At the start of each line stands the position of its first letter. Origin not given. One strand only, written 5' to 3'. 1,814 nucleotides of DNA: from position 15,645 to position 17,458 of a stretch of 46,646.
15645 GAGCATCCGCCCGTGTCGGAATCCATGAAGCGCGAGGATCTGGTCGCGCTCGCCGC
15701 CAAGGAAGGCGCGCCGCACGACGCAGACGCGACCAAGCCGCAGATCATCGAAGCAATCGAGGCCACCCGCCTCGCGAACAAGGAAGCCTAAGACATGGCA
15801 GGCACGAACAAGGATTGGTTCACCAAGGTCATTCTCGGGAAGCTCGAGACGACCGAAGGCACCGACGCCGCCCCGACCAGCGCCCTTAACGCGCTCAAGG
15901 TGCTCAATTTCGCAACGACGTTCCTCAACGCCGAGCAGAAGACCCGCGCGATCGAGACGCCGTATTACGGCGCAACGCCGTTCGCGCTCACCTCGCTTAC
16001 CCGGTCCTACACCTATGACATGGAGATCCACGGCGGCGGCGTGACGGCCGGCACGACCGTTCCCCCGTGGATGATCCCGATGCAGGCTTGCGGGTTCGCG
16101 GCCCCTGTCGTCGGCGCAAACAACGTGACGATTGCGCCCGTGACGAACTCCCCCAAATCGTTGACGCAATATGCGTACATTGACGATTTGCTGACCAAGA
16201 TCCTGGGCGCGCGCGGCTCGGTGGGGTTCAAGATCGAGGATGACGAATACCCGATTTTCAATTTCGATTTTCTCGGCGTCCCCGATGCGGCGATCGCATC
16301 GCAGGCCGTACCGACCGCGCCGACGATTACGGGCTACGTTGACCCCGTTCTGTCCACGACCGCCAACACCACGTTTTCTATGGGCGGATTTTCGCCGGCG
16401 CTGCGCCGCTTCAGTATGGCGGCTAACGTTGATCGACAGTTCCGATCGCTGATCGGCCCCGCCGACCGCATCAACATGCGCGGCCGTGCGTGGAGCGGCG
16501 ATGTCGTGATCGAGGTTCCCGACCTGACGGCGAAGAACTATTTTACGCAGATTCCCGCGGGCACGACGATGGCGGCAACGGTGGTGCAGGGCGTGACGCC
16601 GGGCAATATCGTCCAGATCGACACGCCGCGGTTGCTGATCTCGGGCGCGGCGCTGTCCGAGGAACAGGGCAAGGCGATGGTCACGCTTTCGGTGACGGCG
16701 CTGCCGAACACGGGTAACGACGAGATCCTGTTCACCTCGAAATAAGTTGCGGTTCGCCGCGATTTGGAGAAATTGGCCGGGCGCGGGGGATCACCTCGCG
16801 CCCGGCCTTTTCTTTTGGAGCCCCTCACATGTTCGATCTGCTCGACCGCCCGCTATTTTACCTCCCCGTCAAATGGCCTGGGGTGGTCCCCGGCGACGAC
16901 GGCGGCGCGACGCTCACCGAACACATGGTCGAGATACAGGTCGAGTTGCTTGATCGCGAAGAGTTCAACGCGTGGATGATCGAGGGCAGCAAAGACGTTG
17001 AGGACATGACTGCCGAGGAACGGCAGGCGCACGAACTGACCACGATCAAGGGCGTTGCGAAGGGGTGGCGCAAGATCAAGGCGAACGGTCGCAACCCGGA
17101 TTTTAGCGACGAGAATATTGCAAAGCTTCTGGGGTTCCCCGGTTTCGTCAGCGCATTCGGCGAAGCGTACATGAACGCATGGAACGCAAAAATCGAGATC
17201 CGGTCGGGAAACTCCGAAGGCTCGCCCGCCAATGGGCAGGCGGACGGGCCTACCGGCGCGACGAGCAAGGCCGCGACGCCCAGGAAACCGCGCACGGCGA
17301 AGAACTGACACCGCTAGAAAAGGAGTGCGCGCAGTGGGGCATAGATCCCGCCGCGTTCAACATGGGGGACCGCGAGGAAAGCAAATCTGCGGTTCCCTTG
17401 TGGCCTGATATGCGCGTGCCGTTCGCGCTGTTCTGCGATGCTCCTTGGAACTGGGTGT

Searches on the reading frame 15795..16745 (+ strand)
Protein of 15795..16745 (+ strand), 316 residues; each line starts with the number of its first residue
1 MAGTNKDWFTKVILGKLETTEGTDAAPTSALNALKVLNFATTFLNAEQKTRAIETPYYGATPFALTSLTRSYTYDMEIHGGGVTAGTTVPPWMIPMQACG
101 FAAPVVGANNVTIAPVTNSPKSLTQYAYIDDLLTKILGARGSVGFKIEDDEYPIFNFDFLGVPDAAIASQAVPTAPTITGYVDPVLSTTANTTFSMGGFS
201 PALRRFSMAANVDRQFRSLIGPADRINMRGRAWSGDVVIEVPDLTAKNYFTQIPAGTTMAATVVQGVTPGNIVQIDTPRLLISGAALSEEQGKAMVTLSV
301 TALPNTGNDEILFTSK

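Call 3: search_protein_families(library=pfam, proteins=[window:15795-16745:+], max_evalue=0.1)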
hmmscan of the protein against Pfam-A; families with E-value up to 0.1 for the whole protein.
window:15795-16745:+ (316 aa): 2 families
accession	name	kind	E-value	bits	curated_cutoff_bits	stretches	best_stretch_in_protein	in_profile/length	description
PF18906.5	Phage_tube_2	-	1.1e-06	28.9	27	1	12-302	5-266/266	Phage tail tube protein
PF03777.18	ChpA-C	-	0.021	15.1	21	0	78-111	15-49/57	ChpA-C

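Call 4: search_protein_families(library=phrogs, proteins=[window:15795-16745:+], max_evalue=0.01)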
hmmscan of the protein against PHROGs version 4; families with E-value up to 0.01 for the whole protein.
window:15795-16745:+ (316 aa): 0 families

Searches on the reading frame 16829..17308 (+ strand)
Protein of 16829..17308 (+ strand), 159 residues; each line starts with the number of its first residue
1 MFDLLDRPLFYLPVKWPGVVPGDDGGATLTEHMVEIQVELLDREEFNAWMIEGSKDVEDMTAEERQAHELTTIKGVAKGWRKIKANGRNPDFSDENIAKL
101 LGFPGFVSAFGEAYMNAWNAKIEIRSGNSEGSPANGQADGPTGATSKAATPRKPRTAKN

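Call 3: search_protein_families(library=pfam, proteins=[window:16829-17308:+], max_evalue=0.1)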
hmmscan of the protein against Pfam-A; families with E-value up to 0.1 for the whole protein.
window:16829-17308:+ (159 aa): 3 families
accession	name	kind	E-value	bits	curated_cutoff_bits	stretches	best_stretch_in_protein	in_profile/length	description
PF08748.17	Phage_TAC_4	-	0.0066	17.1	21.1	1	34-119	30-118/124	Phage tail assembly chaperone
PF08805.16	PilS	-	0.025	15.1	22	1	65-132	6-69/138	PilS N terminal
PF22435.1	MRM3-like_sub_bind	-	0.079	13.8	27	0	42-97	15-70/84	MRM3-like substrate binding domain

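Call 4: search_protein_families(library=phrogs, proteins=[window:16829-17308:+], max_evalue=0.01)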
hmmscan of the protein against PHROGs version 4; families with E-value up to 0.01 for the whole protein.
window:16829-17308:+ (159 aa): 1 family
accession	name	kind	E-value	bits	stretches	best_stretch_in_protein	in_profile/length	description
phrog_569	-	tail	2.7e-08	35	1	6-117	32-124/256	tail length tape measure protein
